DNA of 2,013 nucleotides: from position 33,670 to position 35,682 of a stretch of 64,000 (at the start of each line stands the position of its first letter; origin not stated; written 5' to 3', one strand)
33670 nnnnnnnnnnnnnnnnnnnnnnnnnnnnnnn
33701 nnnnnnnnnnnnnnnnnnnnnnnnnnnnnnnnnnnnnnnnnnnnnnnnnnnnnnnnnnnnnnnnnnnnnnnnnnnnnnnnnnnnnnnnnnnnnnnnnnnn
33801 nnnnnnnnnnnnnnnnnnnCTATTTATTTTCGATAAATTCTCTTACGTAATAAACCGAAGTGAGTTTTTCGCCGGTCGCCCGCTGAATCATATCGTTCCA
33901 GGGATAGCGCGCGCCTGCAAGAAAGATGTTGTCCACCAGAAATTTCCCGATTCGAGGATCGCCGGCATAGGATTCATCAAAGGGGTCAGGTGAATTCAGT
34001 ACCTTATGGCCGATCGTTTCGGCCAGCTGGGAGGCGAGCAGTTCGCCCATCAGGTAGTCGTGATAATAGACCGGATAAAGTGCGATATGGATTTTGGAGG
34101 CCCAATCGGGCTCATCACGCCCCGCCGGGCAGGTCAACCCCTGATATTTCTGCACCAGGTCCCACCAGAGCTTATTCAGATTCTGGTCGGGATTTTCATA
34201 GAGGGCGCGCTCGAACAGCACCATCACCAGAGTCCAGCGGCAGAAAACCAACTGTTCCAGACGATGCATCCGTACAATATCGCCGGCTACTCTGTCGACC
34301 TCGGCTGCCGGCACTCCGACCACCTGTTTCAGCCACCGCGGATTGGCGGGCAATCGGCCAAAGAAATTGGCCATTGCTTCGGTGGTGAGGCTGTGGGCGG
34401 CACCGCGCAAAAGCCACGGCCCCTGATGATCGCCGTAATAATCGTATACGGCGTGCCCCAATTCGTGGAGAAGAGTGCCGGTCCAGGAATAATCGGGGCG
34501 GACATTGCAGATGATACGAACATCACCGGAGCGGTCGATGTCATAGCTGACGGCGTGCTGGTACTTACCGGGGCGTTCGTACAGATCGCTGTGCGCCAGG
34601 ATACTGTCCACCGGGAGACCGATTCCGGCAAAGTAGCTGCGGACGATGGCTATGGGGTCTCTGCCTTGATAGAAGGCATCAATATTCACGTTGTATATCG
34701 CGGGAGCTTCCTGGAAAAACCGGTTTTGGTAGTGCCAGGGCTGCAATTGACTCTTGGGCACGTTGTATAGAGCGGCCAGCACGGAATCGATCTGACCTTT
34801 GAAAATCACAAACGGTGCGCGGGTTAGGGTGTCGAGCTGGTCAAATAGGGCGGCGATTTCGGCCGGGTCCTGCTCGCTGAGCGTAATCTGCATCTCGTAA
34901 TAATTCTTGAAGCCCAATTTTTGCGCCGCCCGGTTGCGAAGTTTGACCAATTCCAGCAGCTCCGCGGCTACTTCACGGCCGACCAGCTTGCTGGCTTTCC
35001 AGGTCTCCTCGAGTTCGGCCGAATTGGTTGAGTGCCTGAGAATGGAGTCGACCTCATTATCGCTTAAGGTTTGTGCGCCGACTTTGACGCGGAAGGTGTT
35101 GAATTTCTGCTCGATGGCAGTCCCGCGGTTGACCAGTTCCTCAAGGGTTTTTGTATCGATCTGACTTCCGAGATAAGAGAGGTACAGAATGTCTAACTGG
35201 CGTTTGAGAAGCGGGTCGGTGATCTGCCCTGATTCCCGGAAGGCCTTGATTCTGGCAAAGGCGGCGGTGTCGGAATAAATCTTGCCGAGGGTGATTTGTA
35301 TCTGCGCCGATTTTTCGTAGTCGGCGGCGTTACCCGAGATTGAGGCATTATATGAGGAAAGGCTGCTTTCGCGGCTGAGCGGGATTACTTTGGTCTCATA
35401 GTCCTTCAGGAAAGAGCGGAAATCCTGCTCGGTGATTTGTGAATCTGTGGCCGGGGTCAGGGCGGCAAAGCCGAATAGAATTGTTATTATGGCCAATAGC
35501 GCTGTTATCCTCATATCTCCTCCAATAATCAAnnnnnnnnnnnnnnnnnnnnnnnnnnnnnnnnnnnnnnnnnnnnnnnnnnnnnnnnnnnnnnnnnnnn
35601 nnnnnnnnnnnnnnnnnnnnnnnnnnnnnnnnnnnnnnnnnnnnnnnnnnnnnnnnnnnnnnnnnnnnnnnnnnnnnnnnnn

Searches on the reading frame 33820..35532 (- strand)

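Call 67: search_protein_families(library=pfam, proteins=[window:33820-35532:-], max_evalue=0.00001)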
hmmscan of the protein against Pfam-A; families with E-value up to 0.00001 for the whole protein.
window:33820-35532:- (570 aa): 3 families
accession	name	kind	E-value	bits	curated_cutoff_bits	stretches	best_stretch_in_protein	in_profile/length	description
PF01401.24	Peptidase_M2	-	4e-30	105.4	23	2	326-564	318-558/581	Angiotensin-converting enzyme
PF01432.26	Peptidase_M3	-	4.3e-15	56.4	27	1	316-554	190-443/457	Peptidase family M3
PF02074.21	Peptidase_M32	-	6.8e-09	35.3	25.1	0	489-565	410-484/489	Carboxypeptidase Taq (M32) metallopeptidase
